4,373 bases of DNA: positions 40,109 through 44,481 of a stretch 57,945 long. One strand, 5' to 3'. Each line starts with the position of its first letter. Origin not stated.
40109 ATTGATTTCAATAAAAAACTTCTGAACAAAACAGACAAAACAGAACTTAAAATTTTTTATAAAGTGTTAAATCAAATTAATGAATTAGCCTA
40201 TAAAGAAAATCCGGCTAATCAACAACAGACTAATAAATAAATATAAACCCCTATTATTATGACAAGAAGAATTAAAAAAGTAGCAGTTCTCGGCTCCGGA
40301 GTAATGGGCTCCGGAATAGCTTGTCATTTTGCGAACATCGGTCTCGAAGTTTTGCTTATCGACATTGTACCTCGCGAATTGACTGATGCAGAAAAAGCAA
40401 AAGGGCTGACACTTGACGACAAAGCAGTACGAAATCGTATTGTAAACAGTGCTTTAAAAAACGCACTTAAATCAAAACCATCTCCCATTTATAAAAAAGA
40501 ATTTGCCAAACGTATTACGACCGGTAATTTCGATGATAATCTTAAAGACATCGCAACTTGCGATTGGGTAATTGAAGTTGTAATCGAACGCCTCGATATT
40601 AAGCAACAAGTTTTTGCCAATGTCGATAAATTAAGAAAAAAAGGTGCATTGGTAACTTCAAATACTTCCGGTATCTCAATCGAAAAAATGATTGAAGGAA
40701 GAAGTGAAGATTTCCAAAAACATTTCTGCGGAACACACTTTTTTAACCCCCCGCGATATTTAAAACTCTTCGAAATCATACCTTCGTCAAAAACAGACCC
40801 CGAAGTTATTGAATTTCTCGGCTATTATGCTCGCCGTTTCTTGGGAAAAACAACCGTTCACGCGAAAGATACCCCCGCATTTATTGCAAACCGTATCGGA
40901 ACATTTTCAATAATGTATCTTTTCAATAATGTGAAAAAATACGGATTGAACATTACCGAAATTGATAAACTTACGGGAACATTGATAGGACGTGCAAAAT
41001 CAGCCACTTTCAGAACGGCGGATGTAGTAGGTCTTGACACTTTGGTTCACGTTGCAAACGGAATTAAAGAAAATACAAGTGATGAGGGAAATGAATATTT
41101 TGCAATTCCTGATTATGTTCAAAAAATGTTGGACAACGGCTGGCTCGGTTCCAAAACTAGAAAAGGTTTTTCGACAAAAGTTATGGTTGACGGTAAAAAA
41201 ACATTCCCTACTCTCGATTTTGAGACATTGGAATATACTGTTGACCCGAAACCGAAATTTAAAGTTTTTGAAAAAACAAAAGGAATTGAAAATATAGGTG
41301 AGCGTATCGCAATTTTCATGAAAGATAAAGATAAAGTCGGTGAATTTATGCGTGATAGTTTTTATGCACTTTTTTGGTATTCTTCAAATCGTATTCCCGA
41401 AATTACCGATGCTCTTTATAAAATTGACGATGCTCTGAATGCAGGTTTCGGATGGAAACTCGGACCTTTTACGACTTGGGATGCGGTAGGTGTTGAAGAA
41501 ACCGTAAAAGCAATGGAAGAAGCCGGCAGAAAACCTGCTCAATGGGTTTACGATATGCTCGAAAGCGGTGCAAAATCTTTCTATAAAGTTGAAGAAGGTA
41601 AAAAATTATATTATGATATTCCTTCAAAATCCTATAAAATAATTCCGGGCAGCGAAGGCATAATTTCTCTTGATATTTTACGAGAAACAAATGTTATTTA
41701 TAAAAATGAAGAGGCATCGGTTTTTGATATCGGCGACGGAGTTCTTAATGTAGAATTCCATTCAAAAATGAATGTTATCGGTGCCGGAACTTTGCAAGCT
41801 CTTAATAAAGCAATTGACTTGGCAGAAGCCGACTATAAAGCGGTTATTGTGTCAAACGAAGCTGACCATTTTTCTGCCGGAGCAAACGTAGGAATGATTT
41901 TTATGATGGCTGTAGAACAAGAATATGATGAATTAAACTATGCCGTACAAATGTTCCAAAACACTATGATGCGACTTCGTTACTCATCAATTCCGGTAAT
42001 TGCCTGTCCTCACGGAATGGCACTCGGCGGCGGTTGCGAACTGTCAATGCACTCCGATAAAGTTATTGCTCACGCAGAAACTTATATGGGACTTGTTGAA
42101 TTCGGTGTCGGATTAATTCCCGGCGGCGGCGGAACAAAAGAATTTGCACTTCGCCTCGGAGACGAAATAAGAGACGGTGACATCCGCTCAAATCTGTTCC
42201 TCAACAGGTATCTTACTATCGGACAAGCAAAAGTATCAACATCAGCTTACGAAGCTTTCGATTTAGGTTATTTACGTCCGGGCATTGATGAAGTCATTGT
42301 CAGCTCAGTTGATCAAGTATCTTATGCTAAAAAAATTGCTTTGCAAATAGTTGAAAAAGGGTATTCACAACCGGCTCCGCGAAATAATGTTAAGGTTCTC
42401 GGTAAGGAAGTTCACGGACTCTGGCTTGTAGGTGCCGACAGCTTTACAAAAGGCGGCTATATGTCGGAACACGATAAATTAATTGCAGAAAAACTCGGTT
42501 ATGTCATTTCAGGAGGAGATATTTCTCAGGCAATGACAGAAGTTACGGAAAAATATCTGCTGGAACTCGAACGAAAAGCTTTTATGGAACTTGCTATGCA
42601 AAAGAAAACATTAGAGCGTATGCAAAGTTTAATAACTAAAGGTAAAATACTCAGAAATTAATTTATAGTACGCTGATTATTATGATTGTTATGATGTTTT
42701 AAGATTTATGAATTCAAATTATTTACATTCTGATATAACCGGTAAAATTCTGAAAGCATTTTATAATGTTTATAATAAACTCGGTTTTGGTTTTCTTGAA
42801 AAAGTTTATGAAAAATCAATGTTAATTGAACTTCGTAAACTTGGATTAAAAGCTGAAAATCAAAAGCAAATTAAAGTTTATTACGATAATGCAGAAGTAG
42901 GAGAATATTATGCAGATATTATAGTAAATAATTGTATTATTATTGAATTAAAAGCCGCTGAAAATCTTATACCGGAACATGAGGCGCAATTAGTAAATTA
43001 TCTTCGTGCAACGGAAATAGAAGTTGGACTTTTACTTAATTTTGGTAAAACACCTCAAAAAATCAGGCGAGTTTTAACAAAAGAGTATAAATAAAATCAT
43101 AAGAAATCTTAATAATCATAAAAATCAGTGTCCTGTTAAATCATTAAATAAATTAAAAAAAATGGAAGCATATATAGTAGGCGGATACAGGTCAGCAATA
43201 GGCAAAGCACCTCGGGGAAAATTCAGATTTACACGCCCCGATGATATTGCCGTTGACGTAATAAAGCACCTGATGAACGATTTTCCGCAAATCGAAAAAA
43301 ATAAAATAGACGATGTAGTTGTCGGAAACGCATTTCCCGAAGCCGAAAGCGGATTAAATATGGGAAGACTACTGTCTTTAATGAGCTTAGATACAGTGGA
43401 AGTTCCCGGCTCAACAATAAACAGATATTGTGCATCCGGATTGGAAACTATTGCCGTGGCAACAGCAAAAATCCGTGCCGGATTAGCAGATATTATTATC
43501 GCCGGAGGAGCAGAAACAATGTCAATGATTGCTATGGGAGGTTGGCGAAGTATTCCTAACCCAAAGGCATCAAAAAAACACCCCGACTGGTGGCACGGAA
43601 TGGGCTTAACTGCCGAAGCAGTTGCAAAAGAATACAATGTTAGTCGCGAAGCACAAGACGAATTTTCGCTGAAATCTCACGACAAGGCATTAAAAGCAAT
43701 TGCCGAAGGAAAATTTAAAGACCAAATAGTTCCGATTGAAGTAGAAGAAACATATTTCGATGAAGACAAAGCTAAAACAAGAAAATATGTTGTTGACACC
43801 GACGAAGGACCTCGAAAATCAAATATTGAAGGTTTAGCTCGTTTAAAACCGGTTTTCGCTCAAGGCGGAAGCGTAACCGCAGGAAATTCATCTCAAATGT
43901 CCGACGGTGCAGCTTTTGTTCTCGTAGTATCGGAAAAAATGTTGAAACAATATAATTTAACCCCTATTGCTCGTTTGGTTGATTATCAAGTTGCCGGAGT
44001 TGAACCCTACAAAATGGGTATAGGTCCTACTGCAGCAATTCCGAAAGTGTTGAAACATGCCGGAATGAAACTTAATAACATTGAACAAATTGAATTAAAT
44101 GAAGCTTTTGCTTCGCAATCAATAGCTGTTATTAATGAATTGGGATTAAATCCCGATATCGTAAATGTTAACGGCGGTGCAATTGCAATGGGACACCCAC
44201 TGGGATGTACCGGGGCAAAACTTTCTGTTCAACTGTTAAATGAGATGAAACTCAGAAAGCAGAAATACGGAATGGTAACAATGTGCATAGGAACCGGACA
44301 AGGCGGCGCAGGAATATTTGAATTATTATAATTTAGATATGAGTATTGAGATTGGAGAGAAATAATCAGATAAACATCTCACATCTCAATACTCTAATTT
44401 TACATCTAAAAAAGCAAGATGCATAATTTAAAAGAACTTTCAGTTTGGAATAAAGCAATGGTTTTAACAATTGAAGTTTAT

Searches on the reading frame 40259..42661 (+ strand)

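Call 60: search_protein_families(library=pfam, proteins=[window:40259-42661:+], max_evalue=0.000001)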
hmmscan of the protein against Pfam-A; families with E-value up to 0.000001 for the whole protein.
window:40259-42661:+ (800 aa): 4 families
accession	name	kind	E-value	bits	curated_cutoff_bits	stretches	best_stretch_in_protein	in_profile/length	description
PF02737.24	3HCDH_N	-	8.2e-46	156.6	22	1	7-205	1-180/180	3-hydroxyacyl-CoA dehydrogenase, NAD binding domain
PF00378.25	ECH_1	-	5.3e-17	62.4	27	1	492-635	3-146/251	Enoyl-CoA hydratase/isomerase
PF00725.27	3HCDH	-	2e-16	60.7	22.1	1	208-305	2-95/97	3-hydroxyacyl-CoA dehydrogenase, C-terminal domain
PF16113.10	ECH_2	-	7.8e-12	45.8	27.2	1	501-626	9-136/335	Enoyl-CoA hydratase/isomerase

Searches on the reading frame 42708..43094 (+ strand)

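Call 60: search_protein_families(library=pfam, proteins=[window:42708-43094:+], max_evalue=0.000001)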
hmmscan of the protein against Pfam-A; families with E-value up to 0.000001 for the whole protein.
window:42708-43094:+ (128 aa): 1 family
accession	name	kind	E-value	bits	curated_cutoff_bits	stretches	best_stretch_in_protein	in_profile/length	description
PF13366.12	PDDEXK_3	-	1.2e-41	142.2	22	1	9-122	2-117/117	PD-(D/E)XK nuclease superfamily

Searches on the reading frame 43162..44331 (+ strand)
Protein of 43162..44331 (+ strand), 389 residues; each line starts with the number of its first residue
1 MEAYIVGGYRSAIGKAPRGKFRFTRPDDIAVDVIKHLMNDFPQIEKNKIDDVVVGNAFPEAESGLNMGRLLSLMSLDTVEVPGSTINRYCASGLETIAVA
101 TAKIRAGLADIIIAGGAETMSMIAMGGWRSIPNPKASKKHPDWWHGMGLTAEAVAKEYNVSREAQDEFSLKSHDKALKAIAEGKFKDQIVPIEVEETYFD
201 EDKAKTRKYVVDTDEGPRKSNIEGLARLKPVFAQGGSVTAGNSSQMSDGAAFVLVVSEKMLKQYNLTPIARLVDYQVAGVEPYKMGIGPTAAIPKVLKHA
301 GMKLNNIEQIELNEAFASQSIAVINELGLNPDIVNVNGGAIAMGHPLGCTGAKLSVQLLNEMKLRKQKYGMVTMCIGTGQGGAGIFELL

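Call 60: search_protein_families(library=pfam, proteins=[window:43162-44331:+], max_evalue=0.000001)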
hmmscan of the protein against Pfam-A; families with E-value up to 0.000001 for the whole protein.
window:43162-44331:+ (389 aa): 2 families
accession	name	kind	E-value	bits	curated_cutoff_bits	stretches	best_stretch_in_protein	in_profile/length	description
PF00108.29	Thiolase_N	-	1.9e-61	208.1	26.4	1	4-258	2-259/260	Thiolase, N-terminal domain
PF02803.24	Thiolase_C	-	5.3e-46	155.7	27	1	266-387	1-122/123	Thiolase, C-terminal domain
